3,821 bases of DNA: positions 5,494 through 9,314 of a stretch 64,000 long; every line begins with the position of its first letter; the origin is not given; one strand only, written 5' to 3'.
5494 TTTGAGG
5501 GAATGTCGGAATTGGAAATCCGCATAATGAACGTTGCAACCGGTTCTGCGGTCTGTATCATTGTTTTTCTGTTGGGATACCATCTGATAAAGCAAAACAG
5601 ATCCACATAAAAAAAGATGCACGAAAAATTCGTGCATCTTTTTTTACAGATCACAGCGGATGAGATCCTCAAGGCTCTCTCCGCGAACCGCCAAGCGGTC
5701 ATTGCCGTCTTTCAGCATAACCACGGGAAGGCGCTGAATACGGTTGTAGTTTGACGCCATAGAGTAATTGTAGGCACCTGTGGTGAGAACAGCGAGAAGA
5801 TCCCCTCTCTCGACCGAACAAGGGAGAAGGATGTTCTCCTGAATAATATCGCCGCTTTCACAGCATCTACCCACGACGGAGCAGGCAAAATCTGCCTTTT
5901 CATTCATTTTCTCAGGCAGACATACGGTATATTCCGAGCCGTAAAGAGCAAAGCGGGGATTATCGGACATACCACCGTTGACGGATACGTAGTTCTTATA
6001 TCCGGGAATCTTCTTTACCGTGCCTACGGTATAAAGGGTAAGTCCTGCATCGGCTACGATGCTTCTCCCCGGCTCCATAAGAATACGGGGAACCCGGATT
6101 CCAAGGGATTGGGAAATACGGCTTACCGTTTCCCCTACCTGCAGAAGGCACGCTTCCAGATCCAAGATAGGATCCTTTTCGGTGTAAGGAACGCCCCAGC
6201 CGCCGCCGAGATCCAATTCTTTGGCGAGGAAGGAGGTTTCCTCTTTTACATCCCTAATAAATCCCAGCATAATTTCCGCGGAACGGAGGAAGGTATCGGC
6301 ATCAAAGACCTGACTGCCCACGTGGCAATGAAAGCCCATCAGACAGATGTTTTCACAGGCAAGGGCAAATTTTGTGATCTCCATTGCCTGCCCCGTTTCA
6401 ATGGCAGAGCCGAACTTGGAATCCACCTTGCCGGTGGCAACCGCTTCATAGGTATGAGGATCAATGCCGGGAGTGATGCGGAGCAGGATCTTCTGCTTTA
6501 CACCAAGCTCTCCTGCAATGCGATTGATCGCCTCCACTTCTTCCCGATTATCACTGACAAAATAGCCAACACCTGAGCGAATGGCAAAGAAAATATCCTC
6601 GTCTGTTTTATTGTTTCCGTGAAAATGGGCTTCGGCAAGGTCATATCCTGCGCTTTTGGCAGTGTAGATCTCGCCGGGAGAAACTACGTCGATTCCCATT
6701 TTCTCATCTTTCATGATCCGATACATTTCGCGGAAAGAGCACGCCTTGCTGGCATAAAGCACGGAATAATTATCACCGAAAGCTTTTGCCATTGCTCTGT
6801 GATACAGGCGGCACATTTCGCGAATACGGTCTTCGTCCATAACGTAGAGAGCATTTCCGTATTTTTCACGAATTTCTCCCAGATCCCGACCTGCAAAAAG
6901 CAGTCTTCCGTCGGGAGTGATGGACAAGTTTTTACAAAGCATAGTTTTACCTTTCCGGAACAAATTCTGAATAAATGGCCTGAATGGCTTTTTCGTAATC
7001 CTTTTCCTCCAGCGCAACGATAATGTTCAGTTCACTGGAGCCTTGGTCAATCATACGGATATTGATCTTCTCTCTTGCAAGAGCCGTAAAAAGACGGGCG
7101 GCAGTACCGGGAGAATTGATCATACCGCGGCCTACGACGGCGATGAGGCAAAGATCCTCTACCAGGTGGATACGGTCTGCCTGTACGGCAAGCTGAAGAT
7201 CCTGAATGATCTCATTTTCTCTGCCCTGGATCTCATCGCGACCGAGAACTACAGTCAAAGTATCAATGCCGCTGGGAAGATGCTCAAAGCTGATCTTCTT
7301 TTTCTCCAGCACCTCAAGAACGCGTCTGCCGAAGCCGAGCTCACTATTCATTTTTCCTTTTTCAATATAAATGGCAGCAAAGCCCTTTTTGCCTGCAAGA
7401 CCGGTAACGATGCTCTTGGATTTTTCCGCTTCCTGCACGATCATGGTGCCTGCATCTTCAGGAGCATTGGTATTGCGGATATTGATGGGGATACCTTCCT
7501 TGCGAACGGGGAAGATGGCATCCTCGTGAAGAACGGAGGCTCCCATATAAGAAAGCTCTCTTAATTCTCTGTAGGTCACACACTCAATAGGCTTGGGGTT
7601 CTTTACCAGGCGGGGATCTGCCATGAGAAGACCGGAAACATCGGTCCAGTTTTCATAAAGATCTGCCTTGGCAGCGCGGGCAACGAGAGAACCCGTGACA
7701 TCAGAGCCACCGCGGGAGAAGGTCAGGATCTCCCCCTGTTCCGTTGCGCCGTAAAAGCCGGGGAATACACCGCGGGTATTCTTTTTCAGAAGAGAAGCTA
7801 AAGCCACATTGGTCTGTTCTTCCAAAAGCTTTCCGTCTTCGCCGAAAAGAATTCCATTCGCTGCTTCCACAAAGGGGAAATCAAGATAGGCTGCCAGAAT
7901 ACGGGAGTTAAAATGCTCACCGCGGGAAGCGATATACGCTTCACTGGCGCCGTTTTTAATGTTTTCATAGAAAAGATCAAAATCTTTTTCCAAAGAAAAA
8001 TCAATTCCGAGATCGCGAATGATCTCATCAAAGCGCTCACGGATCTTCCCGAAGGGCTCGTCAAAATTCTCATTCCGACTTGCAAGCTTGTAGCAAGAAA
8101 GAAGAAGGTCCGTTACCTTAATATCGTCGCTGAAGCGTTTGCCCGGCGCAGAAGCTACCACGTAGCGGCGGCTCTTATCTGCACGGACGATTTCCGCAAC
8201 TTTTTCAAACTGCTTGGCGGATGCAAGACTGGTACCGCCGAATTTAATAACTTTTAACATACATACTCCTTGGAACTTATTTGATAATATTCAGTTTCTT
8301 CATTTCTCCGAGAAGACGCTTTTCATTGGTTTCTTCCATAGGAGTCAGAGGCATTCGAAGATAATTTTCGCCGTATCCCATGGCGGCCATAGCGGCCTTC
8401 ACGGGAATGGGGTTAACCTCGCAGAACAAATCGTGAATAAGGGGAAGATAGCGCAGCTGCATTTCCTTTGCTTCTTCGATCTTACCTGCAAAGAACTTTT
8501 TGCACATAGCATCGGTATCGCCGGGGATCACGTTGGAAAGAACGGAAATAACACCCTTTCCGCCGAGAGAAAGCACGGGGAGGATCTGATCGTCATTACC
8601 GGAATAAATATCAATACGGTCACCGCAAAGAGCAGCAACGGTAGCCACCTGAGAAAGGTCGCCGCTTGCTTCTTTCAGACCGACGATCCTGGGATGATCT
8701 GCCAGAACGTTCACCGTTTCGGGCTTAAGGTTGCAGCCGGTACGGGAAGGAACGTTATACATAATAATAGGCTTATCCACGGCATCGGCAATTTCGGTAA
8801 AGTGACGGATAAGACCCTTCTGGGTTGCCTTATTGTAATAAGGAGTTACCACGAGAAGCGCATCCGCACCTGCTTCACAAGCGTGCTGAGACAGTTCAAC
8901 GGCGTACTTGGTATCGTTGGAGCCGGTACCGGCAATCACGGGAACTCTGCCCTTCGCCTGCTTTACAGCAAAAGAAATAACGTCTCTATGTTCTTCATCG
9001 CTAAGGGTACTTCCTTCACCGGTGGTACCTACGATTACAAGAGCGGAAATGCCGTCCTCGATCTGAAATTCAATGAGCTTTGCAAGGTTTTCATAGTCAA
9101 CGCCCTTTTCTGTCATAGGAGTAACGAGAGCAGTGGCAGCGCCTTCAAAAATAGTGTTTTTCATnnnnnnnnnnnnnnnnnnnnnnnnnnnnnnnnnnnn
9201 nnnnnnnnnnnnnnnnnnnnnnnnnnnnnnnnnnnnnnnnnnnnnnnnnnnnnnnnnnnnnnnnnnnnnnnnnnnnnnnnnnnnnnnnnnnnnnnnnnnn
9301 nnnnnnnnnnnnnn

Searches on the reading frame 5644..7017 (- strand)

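Call 45: search_protein_families(library=pfam, proteins=[window:5644-7017:-], max_evalue=0.0001)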
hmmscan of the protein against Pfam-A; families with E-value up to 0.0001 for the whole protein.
window:5644-7017:- (457 aa): 2 families
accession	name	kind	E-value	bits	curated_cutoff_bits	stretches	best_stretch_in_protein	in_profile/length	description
PF02784.22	Orn_Arg_deC_N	-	8.1e-52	176.5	23.4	1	73-322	8-247/247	Pyridoxal-dependent decarboxylase, pyridoxal binding domain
PF00278.28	Orn_DAP_Arg_deC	-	2e-16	60.5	23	1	61-414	5-95/95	Pyridoxal-dependent decarboxylase, C-terminal sheet domain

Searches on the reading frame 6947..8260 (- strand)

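Call 10: search_protein_families(library=pfam, proteins=[window:6947-8260:-], max_evalue=0.01)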
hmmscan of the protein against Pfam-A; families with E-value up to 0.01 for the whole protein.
window:6947-8260:- (437 aa): 4 families
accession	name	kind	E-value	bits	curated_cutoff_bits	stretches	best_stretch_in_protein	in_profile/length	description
PF00696.33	AA_kinase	-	5.7e-37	128.1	24.9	1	1-263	1-234/234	Amino acid kinase family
PF22468.2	ACT_9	-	6e-27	93.6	27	1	373-433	1-61/61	ACT domain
PF13840.12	ACT_7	-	1.8e-09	37.8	27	1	369-429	5-63/65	ACT domain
PF01842.31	ACT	-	3.5e-09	36.7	27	1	381-429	8-61/66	ACT domain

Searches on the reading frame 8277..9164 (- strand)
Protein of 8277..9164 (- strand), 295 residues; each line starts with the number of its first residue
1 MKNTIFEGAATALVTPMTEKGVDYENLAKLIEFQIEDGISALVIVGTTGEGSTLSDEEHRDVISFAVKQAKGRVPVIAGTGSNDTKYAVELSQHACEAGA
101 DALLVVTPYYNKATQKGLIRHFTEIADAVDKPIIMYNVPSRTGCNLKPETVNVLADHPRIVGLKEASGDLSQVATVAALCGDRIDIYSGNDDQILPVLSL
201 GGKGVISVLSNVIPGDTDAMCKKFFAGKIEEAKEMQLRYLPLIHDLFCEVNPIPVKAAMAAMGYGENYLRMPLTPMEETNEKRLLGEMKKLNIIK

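Call 10: search_protein_families(library=pfam, proteins=[window:8277-9164:-], max_evalue=0.01)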
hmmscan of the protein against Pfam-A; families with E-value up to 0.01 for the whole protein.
window:8277-9164:- (295 aa): 1 family
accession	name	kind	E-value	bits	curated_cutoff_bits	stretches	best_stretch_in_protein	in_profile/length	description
PF00701.28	DHDPS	-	7.8e-99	330.5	22.1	1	6-284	2-282/289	Dihydrodipicolinate synthetase family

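Call 12: find_encoding_contigs(protein=window:8277-9164:-, flank=8000, max_places=10)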
Protein window:8277-9164:- (295 aa): no gene with exactly this product is on record in the collection.

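Call 14: find_related_loci(query=window:8277-9164:-, collection=genome_contigs, flank=10000)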
Query window:8277-9164:- (295 aa) in genome_contigs; peptide patterns used: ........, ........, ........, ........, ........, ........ (x = any residue, [..] = any of these).
600 stretches matched a pattern (row limit reached: there are more); 595 encode a relative of the query (tblastn E <= 1e-3); the best 80 are kept; 80 distinct loci.
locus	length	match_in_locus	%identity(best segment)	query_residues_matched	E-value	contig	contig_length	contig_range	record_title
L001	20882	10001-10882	79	1-294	2e-161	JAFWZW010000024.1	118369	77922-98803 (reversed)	MAG: Clostridia bacterium isolate RGIG6222 Sheep_Rectum-2__c974738, whole genome shotgun sequence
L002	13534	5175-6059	72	1-294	3e-145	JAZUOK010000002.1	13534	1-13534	MAG: Eubacteriales bacterium isolate T1900044873_TS20190339.MAGScoT_cleanbin_000039 SGB_3179_k141_620531, whole genome s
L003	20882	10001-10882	68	1-294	2e-141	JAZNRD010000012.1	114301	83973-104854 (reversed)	MAG: Acutalibacteraceae bacterium isolate T1900044819_TS20190285.MAGScoT_cleanbin_000005 SGB_2835_k141_789604, whole gen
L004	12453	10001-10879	67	1-293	5e-141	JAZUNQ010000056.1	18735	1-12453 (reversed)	MAG: Acutalibacteraceae bacterium isolate T1900044885_TS20190351.MAGScoT_cleanbin_000012 SGB_3221_k141_1082356, whole ge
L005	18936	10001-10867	67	1-289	2e-140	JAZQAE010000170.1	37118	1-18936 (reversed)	MAG: Eubacteriales bacterium isolate T1900044643_TS20190109.MAGScoT_cleanbin_000009 SGB_1301_k141_158142, whole genome s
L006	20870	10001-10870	69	1-290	3e-140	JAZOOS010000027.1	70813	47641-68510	MAG: Eubacteriales bacterium isolate T1900045627_YK20190321.MAGScoT_cleanbin_000008 SGB_8034_k141_2478590, whole genome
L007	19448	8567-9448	69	1-294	7e-140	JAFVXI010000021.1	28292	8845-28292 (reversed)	MAG: Clostridia bacterium isolate RGIG5480 Sheep_Colon.Co__c2133736, whole genome shotgun sequence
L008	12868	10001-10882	68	1-294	2e-139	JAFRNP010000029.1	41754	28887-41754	MAG: Clostridia bacterium isolate RGIG2633 Goat_Omasum-1__c95875, whole genome shotgun sequence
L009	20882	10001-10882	68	1-294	2e-139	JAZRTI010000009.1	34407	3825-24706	MAG: Christensenellaceae bacterium isolate T1900045343_YK20190033.MAGScoT_cleanbin_000019 SGB_6677_k141_1574722, whole g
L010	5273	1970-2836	68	5-293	5e-140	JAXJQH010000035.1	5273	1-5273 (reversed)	MAG: Oscillospiraceae bacterium isolate DOME_MAG_2262 2262_C0204_k141_165294, whole genome shotgun sequence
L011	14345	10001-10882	67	1-294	6e-139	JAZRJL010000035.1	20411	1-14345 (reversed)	MAG: Clostridia bacterium isolate T1900045466_YK20190157.MAGScoT_cleanbin_000018 SGB_7212_k141_1008757, whole genome sho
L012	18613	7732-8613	68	1-294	2e-138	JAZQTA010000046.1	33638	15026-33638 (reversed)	MAG: Eubacteriales bacterium isolate T1900045194_TC20190190.MAGScoT_cleanbin_000025 SGB_5307_k141_385935, whole genome s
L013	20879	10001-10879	68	1-293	1e-138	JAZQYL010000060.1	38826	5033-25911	MAG: Acutalibacteraceae bacterium isolate T1900045160_TC20190154.MAGScoT_cleanbin_000048 SGB_5042_k141_1513988, whole ge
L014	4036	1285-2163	68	1-293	3e-141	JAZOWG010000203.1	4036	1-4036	MAG: Acutalibacteraceae bacterium isolate T1900045524_YK20190218.MAGScoT_cleanbin_000007 SGB_7660_k141_2128694, whole ge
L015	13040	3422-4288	70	5-293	7e-138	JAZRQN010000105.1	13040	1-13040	MAG: Acutalibacteraceae bacterium isolate T1900045362_YK20190052.MAGScoT_cleanbin_000021 SGB_6825_k141_1812871, whole ge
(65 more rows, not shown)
